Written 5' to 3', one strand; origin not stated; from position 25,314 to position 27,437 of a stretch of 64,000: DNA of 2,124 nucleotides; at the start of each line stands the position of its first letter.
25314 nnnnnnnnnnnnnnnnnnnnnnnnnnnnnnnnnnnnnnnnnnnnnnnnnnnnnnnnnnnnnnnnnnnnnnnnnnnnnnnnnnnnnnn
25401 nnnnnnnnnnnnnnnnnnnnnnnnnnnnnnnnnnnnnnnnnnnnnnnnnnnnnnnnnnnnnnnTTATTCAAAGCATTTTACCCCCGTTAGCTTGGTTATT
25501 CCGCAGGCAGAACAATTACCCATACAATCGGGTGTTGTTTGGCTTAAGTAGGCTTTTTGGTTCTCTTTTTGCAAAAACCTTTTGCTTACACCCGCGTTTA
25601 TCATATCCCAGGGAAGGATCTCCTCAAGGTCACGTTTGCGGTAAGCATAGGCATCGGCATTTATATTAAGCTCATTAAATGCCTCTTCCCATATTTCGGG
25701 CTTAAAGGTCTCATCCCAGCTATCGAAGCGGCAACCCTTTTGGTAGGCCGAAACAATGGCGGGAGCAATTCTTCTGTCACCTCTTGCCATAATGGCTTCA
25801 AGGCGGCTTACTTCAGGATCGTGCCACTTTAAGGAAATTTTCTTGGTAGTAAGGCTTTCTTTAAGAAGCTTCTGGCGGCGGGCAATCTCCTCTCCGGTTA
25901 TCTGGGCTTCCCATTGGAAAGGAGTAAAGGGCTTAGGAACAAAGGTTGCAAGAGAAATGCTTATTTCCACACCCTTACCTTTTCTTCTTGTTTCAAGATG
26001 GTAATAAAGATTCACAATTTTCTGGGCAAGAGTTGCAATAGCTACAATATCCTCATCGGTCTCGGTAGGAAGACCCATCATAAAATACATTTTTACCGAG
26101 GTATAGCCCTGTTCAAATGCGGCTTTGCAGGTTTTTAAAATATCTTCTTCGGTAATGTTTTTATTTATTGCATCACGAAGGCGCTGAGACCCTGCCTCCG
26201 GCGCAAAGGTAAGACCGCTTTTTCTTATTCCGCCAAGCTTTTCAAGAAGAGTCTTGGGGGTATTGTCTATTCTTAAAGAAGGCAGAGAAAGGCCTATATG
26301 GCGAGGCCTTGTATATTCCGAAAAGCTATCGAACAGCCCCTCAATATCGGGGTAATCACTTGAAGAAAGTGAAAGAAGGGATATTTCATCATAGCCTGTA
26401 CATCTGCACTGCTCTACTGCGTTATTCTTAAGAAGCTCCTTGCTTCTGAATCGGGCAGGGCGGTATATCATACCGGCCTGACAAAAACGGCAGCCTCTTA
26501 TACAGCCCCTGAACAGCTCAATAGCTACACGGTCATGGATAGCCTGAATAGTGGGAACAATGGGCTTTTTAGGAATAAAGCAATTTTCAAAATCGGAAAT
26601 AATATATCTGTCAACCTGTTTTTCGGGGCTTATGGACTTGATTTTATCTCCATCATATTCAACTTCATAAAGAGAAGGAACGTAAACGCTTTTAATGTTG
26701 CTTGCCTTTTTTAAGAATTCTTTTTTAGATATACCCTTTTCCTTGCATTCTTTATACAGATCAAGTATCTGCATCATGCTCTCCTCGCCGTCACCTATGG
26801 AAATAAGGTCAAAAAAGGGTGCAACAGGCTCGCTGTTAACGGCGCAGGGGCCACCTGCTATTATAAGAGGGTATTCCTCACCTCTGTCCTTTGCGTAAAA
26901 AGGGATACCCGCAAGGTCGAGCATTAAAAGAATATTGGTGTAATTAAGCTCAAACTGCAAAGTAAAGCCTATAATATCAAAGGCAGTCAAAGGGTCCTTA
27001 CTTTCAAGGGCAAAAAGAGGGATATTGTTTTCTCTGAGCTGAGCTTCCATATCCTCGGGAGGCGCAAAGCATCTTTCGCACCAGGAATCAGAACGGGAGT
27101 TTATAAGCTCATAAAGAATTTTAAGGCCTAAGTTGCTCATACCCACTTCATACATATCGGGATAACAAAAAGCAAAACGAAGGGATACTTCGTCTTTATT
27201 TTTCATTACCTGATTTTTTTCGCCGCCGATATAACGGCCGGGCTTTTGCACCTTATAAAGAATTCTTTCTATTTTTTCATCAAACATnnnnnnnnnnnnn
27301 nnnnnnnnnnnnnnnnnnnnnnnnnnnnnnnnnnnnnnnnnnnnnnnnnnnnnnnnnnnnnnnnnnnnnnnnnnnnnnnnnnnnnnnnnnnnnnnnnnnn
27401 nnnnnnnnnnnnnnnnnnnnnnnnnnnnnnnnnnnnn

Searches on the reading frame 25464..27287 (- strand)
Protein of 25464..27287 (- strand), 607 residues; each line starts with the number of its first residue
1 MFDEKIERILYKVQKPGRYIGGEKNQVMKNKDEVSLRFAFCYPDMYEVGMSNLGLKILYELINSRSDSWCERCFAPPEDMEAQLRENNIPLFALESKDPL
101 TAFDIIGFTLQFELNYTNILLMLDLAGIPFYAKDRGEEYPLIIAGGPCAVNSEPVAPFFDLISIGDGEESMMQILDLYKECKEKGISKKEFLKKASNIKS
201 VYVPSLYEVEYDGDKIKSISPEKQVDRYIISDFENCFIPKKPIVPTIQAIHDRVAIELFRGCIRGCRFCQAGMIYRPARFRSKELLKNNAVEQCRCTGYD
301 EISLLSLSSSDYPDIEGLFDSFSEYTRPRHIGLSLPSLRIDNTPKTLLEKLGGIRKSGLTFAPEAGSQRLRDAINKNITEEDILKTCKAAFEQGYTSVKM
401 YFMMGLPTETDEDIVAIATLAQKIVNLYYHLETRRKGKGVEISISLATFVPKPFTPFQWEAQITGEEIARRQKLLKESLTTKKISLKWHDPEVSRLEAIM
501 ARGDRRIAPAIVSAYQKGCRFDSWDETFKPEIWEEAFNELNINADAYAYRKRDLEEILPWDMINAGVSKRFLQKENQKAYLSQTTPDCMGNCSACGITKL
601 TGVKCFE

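Call 80: search_protein_families(library=pfam, proteins=[window:25464-27287:-], max_evalue=0.00001)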
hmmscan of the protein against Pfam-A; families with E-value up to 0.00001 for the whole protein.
window:25464-27287:- (607 aa): 2 families
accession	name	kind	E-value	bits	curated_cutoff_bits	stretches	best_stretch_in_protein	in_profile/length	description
PF19864.5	Radical_SAM_N2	-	1e-65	220.3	29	1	54-204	1-151/151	Radical SAM proteins, N-terminal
PF04055.27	Radical_SAM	-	5.1e-21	76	29.5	1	256-420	1-165/166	Radical SAM superfamily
